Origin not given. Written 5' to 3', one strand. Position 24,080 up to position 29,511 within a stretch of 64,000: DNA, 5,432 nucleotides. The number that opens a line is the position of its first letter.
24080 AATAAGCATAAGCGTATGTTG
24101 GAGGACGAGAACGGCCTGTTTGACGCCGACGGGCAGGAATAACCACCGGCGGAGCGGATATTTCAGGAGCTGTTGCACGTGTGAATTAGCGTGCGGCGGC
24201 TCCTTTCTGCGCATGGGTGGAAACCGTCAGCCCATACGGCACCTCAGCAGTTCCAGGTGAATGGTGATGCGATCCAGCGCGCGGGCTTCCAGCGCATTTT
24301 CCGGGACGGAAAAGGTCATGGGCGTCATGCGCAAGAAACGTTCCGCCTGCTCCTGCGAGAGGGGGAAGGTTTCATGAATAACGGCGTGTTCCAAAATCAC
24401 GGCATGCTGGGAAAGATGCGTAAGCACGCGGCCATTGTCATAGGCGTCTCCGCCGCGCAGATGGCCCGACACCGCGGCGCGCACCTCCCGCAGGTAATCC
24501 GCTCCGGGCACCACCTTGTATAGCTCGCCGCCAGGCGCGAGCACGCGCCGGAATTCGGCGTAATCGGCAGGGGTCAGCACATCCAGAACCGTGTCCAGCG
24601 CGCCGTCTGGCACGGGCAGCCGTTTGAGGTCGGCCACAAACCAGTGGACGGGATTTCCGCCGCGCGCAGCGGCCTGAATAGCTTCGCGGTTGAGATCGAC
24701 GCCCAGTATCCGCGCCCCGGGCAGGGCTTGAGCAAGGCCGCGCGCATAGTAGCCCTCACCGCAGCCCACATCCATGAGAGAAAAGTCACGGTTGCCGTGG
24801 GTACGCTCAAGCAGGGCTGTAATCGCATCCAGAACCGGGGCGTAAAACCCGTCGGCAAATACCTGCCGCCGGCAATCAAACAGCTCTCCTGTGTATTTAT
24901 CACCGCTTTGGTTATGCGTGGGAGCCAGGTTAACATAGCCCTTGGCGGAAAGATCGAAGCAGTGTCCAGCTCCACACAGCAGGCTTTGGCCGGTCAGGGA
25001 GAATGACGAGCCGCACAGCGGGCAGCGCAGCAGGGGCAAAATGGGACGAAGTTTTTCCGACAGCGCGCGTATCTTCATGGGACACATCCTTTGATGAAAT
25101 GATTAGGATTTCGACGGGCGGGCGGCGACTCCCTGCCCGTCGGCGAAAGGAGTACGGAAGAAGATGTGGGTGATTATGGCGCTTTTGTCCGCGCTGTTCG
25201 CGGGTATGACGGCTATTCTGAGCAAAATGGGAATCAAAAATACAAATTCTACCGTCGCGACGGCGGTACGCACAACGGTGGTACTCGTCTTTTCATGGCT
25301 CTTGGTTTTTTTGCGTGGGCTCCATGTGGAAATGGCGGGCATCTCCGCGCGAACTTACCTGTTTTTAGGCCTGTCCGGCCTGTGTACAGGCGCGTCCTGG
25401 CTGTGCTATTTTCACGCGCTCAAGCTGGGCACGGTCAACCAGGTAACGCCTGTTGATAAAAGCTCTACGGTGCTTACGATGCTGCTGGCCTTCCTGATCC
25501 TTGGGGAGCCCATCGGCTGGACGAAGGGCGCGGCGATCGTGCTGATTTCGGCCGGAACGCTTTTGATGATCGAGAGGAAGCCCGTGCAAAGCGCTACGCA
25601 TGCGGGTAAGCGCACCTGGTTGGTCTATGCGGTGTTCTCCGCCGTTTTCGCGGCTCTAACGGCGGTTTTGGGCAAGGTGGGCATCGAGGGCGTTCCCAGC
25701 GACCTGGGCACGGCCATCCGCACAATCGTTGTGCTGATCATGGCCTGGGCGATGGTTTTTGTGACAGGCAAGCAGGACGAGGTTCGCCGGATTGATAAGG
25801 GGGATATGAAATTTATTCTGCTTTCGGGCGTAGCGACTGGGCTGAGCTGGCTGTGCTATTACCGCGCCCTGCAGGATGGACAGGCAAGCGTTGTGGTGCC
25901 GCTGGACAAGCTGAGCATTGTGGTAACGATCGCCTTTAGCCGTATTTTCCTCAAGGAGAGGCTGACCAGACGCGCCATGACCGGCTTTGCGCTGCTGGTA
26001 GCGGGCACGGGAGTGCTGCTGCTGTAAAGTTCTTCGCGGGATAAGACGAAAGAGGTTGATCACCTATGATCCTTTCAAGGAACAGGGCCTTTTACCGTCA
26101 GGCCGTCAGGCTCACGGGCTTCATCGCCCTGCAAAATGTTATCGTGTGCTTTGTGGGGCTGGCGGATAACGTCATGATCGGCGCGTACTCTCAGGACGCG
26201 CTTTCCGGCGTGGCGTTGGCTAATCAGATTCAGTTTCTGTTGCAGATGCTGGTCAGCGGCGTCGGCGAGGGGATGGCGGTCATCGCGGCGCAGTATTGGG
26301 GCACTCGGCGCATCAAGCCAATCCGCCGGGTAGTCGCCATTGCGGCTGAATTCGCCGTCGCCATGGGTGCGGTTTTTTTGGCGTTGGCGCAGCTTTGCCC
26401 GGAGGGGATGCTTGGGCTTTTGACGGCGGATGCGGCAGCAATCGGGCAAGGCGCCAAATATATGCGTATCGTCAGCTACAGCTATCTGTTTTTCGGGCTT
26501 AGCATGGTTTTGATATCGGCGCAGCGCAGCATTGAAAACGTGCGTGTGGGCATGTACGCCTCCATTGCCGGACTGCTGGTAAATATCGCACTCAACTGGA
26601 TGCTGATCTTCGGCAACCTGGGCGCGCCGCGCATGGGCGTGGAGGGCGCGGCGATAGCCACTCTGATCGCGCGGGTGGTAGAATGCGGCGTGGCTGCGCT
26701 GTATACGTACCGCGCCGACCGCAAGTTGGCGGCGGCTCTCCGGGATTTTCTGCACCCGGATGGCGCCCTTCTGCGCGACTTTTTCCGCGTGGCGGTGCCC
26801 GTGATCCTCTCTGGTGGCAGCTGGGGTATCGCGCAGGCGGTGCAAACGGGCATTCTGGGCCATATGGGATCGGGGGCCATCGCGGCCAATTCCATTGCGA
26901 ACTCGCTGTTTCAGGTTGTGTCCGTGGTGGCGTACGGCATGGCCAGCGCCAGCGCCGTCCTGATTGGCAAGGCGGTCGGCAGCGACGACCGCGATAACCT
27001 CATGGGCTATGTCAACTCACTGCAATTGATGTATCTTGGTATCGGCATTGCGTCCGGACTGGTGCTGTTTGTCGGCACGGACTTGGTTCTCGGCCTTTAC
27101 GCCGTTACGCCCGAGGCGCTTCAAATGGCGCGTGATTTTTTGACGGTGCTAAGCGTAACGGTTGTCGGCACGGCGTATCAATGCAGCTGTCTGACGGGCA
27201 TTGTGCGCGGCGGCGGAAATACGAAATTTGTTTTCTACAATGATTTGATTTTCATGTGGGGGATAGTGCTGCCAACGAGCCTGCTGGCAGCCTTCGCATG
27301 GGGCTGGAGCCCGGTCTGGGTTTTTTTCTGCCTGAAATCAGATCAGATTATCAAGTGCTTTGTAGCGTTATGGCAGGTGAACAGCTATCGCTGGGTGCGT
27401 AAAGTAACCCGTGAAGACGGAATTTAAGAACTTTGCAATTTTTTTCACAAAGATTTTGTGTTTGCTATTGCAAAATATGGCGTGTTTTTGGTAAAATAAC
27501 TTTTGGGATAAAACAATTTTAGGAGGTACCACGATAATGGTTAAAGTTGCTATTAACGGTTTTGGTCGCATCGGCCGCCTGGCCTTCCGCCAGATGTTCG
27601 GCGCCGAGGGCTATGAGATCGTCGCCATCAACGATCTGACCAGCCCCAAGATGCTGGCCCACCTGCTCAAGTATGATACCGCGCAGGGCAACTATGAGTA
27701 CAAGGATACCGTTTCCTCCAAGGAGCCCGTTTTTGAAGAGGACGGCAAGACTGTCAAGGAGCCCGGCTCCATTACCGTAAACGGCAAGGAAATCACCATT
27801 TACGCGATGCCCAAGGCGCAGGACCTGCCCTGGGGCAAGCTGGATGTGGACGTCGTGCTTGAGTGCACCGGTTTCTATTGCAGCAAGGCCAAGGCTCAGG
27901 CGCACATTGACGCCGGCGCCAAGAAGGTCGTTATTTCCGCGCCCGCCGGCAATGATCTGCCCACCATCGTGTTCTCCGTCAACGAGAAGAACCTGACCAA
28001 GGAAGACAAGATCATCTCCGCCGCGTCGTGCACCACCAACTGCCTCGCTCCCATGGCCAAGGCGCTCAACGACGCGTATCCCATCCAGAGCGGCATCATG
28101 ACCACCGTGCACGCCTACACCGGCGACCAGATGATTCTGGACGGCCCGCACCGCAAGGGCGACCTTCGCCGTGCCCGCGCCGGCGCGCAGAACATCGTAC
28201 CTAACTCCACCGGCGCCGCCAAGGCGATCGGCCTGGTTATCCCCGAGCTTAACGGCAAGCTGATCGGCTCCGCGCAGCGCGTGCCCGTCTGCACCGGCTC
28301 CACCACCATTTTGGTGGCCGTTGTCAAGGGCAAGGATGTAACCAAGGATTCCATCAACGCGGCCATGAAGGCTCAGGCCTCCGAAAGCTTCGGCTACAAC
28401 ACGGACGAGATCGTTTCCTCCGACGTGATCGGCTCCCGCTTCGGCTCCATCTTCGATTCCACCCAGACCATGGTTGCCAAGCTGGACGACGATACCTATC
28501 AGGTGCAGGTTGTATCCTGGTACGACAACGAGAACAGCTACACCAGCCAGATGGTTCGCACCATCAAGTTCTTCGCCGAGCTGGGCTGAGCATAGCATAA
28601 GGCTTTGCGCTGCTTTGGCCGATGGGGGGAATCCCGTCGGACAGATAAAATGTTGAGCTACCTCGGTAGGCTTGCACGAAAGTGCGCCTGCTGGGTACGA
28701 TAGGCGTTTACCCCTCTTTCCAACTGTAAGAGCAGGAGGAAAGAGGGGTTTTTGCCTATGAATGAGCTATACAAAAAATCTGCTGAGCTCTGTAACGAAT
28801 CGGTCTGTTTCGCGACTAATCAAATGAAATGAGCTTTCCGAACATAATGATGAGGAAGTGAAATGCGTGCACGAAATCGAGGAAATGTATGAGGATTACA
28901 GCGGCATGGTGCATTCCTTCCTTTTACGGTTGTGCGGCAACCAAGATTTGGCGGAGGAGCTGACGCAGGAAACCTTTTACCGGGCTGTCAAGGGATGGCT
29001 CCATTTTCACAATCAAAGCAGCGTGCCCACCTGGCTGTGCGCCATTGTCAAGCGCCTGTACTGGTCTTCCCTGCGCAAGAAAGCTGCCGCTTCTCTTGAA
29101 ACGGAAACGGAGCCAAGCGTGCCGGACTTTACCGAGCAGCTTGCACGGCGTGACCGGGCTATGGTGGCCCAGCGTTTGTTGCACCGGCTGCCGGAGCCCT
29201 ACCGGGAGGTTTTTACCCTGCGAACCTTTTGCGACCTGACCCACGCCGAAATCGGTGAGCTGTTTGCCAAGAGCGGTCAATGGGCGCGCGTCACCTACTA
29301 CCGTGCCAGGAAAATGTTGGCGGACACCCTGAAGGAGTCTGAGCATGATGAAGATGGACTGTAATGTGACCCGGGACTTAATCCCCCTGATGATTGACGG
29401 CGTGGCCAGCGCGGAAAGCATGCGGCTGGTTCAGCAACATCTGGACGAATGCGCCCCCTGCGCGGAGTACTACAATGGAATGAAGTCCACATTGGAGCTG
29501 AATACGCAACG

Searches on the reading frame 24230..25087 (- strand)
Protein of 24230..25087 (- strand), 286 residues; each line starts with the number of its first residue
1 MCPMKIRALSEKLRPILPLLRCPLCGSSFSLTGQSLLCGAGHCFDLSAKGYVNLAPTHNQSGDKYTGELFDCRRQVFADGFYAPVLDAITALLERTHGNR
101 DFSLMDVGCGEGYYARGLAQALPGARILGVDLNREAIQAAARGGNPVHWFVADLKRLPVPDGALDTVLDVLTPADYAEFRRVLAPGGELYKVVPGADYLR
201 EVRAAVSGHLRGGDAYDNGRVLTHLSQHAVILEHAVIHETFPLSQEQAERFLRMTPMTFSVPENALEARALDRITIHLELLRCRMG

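Call 56: search_protein_families(library=pfam, proteins=[window:24230-25087:-], max_evalue=0.001)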
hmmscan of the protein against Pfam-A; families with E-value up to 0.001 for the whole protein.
window:24230-25087:- (286 aa): 8 families
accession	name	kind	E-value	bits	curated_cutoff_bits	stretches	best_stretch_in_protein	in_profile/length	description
PF13649.12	Methyltransf_25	-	1.1e-13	52.1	27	1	105-187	2-97/97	Methyltransferase domain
PF08241.18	Methyltransf_11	-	3.1e-12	47.4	21.2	1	106-189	2-93/95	Methyltransferase domain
PF21302.3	Zn_ribbon_RlmA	-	3.5e-12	46.5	27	1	21-59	2-40/44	RlmA, N-terminal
PF08242.18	Methyltransf_12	-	7.6e-08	33.4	30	1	105-158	1-57/98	Methyltransferase domain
PF13847.12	Methyltransf_31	-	4.3e-07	30.2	27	1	103-169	6-80/145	Methyltransferase domain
PF13489.12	Methyltransf_23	-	2.7e-05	24.4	27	1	87-150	11-70/164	Methyltransferase domain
PF13679.12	Methyltransf_32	-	5.9e-05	23.5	27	1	88-142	12-71/143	Methyltransferase domain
PF05175.20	MTS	-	7e-05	23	23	1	86-142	16-73/170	Methyltransferase small domain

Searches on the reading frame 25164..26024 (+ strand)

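Call 56: search_protein_families(library=pfam, proteins=[window:25164-26024:+], max_evalue=0.001)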
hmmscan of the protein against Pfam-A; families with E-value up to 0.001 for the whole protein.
window:25164-26024:+ (287 aa): 3 families
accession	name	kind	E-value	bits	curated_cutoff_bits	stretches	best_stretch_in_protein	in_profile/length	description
PF00892.27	EamA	-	4.3e-40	137.6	28.2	2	151-286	2-134/135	EamA-like transporter family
PF06027.18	SLC35F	-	0.0001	22.4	21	0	188-286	47-144/299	Solute carrier family 35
PF05653.20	Mg_trans_NIPA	-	0.00074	19.2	26.2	1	235-286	69-120/295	Magnesium transporter NIPA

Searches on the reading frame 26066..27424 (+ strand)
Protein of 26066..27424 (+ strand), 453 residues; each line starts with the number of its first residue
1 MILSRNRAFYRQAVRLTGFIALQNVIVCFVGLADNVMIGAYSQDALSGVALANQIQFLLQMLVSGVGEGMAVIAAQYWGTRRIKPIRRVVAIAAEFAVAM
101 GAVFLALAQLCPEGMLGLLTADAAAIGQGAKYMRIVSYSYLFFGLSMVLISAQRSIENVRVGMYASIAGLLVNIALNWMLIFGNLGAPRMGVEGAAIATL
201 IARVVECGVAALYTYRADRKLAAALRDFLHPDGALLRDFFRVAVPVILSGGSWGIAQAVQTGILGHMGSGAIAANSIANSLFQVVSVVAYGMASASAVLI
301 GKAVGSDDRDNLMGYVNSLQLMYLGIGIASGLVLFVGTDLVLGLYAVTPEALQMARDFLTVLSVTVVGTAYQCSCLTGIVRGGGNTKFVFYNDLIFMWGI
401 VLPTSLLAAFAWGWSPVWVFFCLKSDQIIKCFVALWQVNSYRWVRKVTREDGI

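Call 56: search_protein_families(library=pfam, proteins=[window:26066-27424:+], max_evalue=0.001)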
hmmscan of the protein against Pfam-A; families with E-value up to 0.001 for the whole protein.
window:26066-27424:+ (453 aa): 1 family
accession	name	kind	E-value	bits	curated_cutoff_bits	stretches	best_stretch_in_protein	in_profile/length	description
PF01554.23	MatE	-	3.7e-45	153.9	24.9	2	20-179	2-161/161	MatE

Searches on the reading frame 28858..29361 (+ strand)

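Call 56: search_protein_families(library=pfam, proteins=[window:28858-29361:+], max_evalue=0.001)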
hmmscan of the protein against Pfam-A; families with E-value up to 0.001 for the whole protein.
window:28858-29361:+ (168 aa): 3 families
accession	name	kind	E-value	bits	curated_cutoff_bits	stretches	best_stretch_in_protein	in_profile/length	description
PF04542.20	Sigma70_r2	-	1.1e-13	51.2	24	1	10-76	1-69/71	Sigma-70 region 2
PF08281.18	Sigma70_r4_2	-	7.9e-11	41.9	25.7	1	104-154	4-54/54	Sigma-70, region 4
PF04545.22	Sigma70_r4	-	1.2e-05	25.2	24.1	1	107-150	1-44/50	Sigma-70, region 4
